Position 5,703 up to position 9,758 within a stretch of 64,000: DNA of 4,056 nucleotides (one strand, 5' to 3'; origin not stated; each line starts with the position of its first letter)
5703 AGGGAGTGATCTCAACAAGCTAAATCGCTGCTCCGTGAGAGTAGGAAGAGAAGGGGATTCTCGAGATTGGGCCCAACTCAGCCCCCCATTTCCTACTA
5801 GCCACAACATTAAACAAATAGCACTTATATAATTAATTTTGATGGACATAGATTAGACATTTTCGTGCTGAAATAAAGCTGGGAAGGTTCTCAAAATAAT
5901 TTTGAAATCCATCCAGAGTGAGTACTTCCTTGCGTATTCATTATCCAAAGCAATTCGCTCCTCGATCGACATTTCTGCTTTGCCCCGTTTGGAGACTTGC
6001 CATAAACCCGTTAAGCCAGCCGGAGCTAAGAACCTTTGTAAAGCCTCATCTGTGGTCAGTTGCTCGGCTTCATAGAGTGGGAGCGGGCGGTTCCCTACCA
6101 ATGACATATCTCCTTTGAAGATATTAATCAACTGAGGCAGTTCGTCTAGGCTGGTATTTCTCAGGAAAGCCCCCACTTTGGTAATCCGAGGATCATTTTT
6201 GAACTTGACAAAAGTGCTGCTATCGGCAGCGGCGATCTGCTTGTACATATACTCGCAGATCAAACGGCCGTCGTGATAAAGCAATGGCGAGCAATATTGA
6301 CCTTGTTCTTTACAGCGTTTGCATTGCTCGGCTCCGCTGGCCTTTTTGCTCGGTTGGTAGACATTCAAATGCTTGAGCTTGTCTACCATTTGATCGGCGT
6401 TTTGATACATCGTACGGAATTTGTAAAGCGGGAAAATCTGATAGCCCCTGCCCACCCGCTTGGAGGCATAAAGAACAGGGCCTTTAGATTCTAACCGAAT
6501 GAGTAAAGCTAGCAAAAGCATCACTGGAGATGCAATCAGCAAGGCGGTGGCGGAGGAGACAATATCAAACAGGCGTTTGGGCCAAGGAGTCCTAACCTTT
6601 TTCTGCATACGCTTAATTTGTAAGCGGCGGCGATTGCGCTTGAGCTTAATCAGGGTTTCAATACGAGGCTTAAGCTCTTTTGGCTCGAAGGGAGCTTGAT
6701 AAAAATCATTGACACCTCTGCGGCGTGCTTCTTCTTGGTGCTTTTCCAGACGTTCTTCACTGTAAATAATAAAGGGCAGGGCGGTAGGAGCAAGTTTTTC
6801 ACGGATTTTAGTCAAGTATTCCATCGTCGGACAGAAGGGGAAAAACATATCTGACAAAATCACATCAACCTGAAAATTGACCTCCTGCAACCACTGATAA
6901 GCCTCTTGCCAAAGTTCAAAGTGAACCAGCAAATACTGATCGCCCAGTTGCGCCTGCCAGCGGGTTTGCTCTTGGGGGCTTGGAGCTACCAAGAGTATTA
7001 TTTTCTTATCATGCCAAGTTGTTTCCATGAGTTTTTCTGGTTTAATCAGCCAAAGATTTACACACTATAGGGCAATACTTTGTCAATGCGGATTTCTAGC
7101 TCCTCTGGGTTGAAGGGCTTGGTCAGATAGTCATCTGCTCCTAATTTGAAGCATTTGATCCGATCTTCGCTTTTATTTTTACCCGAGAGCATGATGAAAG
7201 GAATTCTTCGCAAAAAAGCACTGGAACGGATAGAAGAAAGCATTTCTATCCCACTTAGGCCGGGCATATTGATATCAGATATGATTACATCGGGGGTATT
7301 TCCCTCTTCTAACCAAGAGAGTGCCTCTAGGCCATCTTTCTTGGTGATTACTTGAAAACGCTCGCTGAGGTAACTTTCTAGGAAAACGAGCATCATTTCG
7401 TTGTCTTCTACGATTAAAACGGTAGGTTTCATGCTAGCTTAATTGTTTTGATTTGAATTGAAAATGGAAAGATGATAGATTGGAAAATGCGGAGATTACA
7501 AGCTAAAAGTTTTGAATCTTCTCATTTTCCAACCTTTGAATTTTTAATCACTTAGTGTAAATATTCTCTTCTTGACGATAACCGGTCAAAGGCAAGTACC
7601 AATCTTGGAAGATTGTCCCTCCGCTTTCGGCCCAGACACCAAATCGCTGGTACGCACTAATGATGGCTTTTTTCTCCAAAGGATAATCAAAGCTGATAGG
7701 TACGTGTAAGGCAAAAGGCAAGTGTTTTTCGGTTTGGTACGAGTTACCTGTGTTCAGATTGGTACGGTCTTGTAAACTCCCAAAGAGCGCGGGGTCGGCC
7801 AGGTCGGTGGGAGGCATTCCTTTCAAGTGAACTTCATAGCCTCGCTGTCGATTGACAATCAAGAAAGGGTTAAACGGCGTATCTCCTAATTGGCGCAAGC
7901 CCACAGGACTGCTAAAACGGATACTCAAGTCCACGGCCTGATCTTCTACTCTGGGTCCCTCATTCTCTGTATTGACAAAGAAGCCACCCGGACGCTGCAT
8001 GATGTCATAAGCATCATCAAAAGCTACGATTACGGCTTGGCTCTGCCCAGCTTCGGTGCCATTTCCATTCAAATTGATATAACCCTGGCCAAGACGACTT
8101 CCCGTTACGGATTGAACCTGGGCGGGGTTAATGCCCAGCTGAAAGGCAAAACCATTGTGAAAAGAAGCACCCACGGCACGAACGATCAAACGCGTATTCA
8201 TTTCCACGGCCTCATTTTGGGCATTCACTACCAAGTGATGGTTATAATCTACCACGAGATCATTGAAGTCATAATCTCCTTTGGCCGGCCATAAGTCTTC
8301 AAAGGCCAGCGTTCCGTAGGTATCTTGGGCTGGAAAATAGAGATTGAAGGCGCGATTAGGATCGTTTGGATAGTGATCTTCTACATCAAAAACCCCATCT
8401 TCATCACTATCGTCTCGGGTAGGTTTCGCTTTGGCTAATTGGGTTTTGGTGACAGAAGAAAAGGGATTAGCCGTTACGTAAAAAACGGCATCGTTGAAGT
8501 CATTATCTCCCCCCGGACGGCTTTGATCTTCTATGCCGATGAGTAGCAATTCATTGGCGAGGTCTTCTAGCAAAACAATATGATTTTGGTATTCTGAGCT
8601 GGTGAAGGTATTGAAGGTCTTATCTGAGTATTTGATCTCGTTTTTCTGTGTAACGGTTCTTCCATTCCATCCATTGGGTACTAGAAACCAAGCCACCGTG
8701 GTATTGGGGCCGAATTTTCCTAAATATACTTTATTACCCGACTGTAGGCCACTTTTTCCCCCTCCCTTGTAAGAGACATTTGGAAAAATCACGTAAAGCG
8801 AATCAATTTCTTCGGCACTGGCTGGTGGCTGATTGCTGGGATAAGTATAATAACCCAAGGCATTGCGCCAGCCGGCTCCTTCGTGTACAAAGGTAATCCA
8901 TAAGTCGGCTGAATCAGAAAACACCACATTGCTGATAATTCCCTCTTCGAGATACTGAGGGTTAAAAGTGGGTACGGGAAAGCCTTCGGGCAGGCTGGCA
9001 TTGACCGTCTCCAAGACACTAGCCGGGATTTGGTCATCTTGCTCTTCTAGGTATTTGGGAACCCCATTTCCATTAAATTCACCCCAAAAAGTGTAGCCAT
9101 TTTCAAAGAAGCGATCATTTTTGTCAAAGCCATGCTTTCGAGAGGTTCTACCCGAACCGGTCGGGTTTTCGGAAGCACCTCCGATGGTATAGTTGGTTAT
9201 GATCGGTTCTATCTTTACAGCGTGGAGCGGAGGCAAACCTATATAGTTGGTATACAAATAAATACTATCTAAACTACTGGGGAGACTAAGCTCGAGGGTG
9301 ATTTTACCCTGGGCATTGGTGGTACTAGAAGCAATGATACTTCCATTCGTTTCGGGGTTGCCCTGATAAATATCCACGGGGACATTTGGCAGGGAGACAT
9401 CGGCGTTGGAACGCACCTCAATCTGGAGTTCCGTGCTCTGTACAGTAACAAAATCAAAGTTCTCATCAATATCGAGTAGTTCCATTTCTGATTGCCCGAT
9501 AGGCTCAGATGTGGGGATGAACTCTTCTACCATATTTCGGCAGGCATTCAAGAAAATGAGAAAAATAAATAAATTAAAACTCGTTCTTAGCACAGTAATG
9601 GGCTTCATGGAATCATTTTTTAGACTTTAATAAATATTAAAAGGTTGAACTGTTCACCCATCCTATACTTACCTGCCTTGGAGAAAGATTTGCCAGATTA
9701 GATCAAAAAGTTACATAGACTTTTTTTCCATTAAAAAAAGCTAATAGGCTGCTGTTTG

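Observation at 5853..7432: Initiating sugar transferase fused to a receiver domain lacking the Mg-binding acidic pair, next to a canonical stand-alone receiver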

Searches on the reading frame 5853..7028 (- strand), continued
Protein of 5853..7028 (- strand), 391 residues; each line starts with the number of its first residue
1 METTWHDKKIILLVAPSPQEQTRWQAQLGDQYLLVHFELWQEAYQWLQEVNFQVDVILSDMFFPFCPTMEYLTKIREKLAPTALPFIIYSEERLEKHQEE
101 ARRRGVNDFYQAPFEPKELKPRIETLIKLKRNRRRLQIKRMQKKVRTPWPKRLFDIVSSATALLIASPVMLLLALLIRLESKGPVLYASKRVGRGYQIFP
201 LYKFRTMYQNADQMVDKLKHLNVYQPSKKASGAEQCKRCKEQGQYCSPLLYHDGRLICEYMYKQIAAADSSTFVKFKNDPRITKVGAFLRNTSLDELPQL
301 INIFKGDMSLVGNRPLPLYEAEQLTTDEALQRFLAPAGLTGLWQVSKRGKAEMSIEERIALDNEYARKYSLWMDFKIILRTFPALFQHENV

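Call 29: find_related_loci(query=A1, collection=genome_contigs, flank=10000)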
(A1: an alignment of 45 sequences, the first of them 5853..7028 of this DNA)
Query A1 (391 aa) in genome_contigs; peptide patterns used: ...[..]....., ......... (x = any residue, [..] = any of these).
600 stretches matched a pattern (row limit reached: there are more); 600 encode a relative of the query (tblastn E <= 1e-3); the best 80 are kept; 80 distinct loci.
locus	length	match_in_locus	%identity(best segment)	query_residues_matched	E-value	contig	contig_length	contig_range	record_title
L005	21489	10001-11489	49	30-391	4e-107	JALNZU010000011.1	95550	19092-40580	MAG: Bacteroidales bacterium isolate SO_2017_LW2 bin 114 scaffold_179_c2_LW138R_2017, whole genome shotgun sequence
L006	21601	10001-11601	49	8-391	1e-105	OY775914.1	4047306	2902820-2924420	MAG: Bacteroidales bacterium isolate 7de1171c-092d-4693-a70e-3c34f944b135 genome assembly, chromosome: 1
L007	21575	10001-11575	50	8-391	2e-104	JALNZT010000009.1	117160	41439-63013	MAG: Bacteroidales bacterium isolate SO_2017_LW2 bin 112 scaffold_101_c1_LW138R_2017, whole genome shotgun sequence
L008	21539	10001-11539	45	8-391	1e-103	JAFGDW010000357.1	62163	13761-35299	MAG: candidate division KSB1 bacterium isolate Zod_Metabat.1197 k87_14437473, whole genome shotgun sequence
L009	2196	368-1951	48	8-391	2e-108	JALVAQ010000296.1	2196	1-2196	MAG: Bacteroidales bacterium isolate 132-544_metabat2_scaf2bin.094 132-544_scaffold_37341_c1, whole genome shotgun seque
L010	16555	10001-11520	50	8-391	2e-102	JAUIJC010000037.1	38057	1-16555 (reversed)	MAG: Bacteroidia bacterium isolate Co_bin.295 NODE_6809_length_38057_cov_1.509148, whole genome shotgun sequence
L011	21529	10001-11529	48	8-391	3e-102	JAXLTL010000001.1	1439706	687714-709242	MAG: Bacteroidia bacterium isolate STL-BAC3 C3.123.fa-1, whole genome shotgun sequence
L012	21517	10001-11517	47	2-391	3e-102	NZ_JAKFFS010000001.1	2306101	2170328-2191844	Dyadobacter sp. CY345 Scaffold1_1, whole genome shotgun sequence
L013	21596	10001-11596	45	8-391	9e-102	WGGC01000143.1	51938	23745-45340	MAG: Bacteroidales bacterium isolate S147_9 k151_58120, whole genome shotgun sequence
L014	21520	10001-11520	48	20-391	4e-100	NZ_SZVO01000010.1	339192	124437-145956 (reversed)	Dyadobacter frigoris strain AR-3-8 contig10, whole genome shotgun sequence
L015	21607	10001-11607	45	7-391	7e-100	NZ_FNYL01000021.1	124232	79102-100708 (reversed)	Dyadobacter sp. SG02, whole genome shotgun sequence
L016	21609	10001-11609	46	7-391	2e-99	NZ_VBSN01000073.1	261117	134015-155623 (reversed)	Dyadobacter flavalbus strain NS28 NODE_8, whole genome shotgun sequence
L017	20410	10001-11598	50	8-391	1e-99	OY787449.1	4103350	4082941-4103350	MAG: Bacteroidales bacterium isolate 11808e1f-4753-45d3-854d-c0f0c60c4fd1 genome assembly, chromosome: 1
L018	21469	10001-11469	51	42-391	5e-99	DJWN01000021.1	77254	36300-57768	MAG TPA_asm: Bacteroidales bacterium UBA6229 UBA6229_contig_6477, whole genome shotgun sequence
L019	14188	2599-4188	46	8-391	3e-99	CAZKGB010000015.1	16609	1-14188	MAG TPA_asm: uncultured Lentimicrobiaceae bacterium isolate binchicken_co291_82 genome assembly, contig: NODE_825_length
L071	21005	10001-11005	44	55-389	2e-89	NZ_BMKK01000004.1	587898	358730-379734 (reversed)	Emticicia aquatilis strain CGMCC 1.15958 sequence04, whole genome shotgun sequence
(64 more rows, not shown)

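Call 32: predict_structure(alignment_id=A1)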
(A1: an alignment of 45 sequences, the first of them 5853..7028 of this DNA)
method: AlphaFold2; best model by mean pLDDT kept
length: 391 residues; sequences in the alignment: 45
mean_pLDDT: 82.4   pTM: 0.64
mean pLDDT of the five models: 82.4, 82.3, 81.1, 80.7, 80.3
residues with pLDDT >= 90: 147; 70-90: 175; 50-70: 59; < 50: 10
segments of 3 or more residues with pLDDT < 50: 1-4, 389-391
pLDDT, mean of each block of 10 residues (from residue 1): 61 90 89 92 91 90 76 94 94 88 94 79 94 81 75 92 97 97 93 85 94 78 52 74 84 77 74 67 94 92 89 78 71 68 66 77 83 84 64 40
secondary structure, 60 per line:
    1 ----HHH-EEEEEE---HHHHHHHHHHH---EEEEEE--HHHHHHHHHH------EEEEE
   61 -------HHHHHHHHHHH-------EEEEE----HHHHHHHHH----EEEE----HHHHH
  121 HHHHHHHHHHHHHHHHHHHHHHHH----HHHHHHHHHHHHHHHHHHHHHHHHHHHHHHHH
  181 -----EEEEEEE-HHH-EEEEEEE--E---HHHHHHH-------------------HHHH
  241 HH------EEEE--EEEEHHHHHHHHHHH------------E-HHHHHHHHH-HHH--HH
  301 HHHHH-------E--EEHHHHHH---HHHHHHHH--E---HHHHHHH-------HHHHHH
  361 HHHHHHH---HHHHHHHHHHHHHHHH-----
elements in order: E9-14 H18-28 E32-37 H40-49 E56-60 H68-78 E86-90 H95-103 E108-111 H116-144 H149-180 E186-192 E198-204 H211-217 H237-242 E249-252 E255-258 H259-269 H284-292 H299-305 H318-323 H327-334 H341-347 H355-367 H371-386

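Call 36: fold_search(model_id=the predicted structure, library=pdb)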
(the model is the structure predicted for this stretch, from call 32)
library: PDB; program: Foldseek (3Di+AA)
matches with E <= 10: 1286; with E <= 0.001: 368
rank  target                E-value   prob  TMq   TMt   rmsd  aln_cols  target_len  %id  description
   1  8g1n_B                3.1e-12  1.00  0.41  0.80   9.8       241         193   27  Structure of Campylobacter concisus PglC I57M/Q175M Variant with modeled C-terminus (released 2023-05-31)
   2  8t53_A                4.2e-12  1.00  0.37  0.36  15.3       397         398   23  S. enterica WbaP in a styrene maleic acid liponanoparticle (released 2024-02-14)
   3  8e37_A                4.7e-12  1.00  0.40  0.83   9.1       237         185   27  Structure of Campylobacter concisus wild-type SeMet PglC (released 2023-09-06)
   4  8g1n_A                5.6e-12  1.00  0.41  0.80   8.1       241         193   26  Structure of Campylobacter concisus PglC I57M/Q175M Variant with modeled C-terminus (released 2023-05-31)
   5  6oap_B                3.4e-07  1.00  0.32  0.40  17.0       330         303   15  Crystal structure of a dual sensor histidine kinase in the green-light absorbing Pg state (released 2019-09-18)
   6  4kfc_B                5.8e-07  1.00  0.28  0.48   1.9       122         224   22  Crystal structure of a hyperactive mutant of response regulator KdpE complexed to its promoter DNA (released 2014-02-19)
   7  6oap_A                5.8e-07  1.00  0.30  0.38  18.0       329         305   15  Crystal structure of a dual sensor histidine kinase in the green-light absorbing Pg state (released 2019-09-18)
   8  4kny_B                8.3e-07  1.00  0.28  0.47   2.0       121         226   22  Crystal structure of the response regulator KdpE complexed to DNA in an active-like conformation (released 2014-02-19)
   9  6ob8_A                8.3e-07  1.00  0.30  0.37  17.9       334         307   15  Crystal structure of a dual sensor histidine kinase in green light illuminated state (released 2019-09-18)
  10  6oaq_B                1.2e-06  1.00  0.31  0.40  17.3       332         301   14  Crystal structure of a dual sensor histidine kinase in BeF3- bound state (released 2019-09-18)
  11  6ob8_B                1.8e-06  1.00  0.31  0.39  16.9       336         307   14  Crystal structure of a dual sensor histidine kinase in green light illuminated state (released 2019-09-18)
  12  6oaq_A                2.0e-06  1.00  0.30  0.38  18.1       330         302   16  Crystal structure of a dual sensor histidine kinase in BeF3- bound state (released 2019-09-18)
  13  1xhe_A                2.7e-06  1.00  0.28  0.87   1.7       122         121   18  Crystal structure of the receiver domain of redox response regulator arca (released 2005-05-17)
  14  4l4u                  2.8e-06  1.00  0.32  0.32   6.5       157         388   20  Crystal structure of construct containing A. aeolicus NtrC1 receiver, central and DNA binding domains (released 2013-08-28)
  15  2pkx_B                3.5e-06  1.00  0.28  0.83   2.4       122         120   18  E.coli response regulator PhoP receiver domain (released 2007-05-22)
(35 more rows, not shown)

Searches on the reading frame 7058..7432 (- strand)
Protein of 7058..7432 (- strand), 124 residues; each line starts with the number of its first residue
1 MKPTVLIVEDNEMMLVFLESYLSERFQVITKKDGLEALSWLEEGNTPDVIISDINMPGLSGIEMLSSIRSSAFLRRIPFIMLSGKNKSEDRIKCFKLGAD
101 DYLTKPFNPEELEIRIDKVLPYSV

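Call 3: search_protein_families(library=pfam, proteins=[window:7058-7432:-], max_evalue=0.01)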
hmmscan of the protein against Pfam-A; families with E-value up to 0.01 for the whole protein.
window:7058-7432:- (124 aa): 1 family
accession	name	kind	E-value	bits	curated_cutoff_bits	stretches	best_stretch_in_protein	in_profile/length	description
PF00072.30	Response_reg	-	7.6e-28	97.3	30.2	1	5-116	1-110/111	Response regulator receiver domain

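Call 4: search_protein_families(library=ncbifam, proteins=[window:7058-7432:-], max_evalue=0.01)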
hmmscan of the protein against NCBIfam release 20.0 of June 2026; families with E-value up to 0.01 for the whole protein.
window:7058-7432:- (124 aa): 98 families (the best 25 are shown)
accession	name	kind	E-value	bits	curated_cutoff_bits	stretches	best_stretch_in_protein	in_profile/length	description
TIGR02154.1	PhoB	equivalog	2.1e-27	95.9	296.2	1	1-120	1-120/226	phosphate regulon transcriptional regulator PhoB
NF045944.1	ResRegRpaBCyano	equivalog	1.7e-24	86.5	330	1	6-120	1-112/229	response regulator transcription factor RpaB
NF007135.0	PRK09581.1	equivalog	2.9e-22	79.1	474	1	1-117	1-117/457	PleD family two-component system response regulator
NF047465.1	hybrid_HK_LvrA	exception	5.7e-22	77.5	1200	1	2-117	467-581/819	hybrid histidine kinase/response regulator LvrA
NF033117.2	vanR_ACDEGLN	exception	1.1e-21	77.5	350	1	5-117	1-110/226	VanR-ABDEGLN family response regulator transcription factor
NF007005.1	PRK09468.1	equivalog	2.8e-21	76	331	1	4-120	5-119/237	osmolarity response regulator transcription factor OmpR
NF051850.1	RespRegRprY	equivalog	4.8e-21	75.2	370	1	4-120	6-120/234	response regulator transcription factor RprY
NF040689.1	MtrAB_MtrA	equivalog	5.3e-21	75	300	1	5-117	1-110/219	MtrAB system response regulator MtrA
NF053854.1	RespRegPhoBBctds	equivalog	5.8e-21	74.9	270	1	5-120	1-115/225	two-component system response regulator PhoB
NF012023.0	PRK15479.1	equivalog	1.5e-20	73.7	337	1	5-120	3-116/224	transcriptional regulator TctD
NF041734.1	resp_reg_RppA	equivalog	2.4e-20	72.9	250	1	5-116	3-114/229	two-component system response regulator RppA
TIGR01387.1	cztR_silR_copR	subfamily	2.9e-20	72.9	279.2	1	5-120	1-114/218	heavy metal response regulator transcription factor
NF008378.0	PRK11173.1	equivalog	3.8e-20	72.2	334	1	2-120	3-118/238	two-component system response regulator ArcA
NF041866.1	EpsW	equivalog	7e-20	70.9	200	1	4-120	7-125/131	exopolysaccharide biosynthesis response regulator EpsW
NF007546.0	PRK10161.1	equivalog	1.1e-19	71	471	1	4-120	4-120/229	phosphate response regulator transcription factor PhoB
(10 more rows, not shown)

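Call 26: list_cluster_members(proteins=[P0001, window:7058-7432:-, window:15191-16864:+])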
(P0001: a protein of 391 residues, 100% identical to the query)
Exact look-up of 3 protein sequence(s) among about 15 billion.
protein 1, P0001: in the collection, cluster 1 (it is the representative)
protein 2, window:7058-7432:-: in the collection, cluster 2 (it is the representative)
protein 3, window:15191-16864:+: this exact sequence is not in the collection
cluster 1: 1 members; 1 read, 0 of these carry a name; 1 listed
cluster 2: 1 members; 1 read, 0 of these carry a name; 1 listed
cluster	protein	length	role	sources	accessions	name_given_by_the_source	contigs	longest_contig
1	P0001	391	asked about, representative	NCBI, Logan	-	-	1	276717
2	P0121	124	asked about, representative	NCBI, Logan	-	-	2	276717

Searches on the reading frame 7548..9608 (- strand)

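Call 3: search_protein_families(library=pfam, proteins=[window:7548-9608:-], max_evalue=0.01)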
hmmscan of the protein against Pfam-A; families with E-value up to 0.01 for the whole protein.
window:7548-9608:- (686 aa): 2 families
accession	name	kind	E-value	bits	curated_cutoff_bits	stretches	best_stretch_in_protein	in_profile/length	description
PF16130.10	DUF4842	-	8.2e-56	189.9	22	1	465-671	1-208/208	Domain of unknown function (DUF4842)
PF13448.11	DUF4114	-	1.4e-22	80.8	27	2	299-381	1-85/85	Domain of unknown function (DUF4114)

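Call 4: search_protein_families(library=ncbifam, proteins=[window:7548-9608:-], max_evalue=0.01)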
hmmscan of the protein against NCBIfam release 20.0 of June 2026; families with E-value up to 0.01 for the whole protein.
window:7548-9608:- (686 aa): 1 family
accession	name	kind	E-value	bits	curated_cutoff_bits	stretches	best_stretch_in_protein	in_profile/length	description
TIGR04456.1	LruC_dom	domain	1.9e-75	254.2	36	1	432-671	1-242/243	LruC domain-containing protein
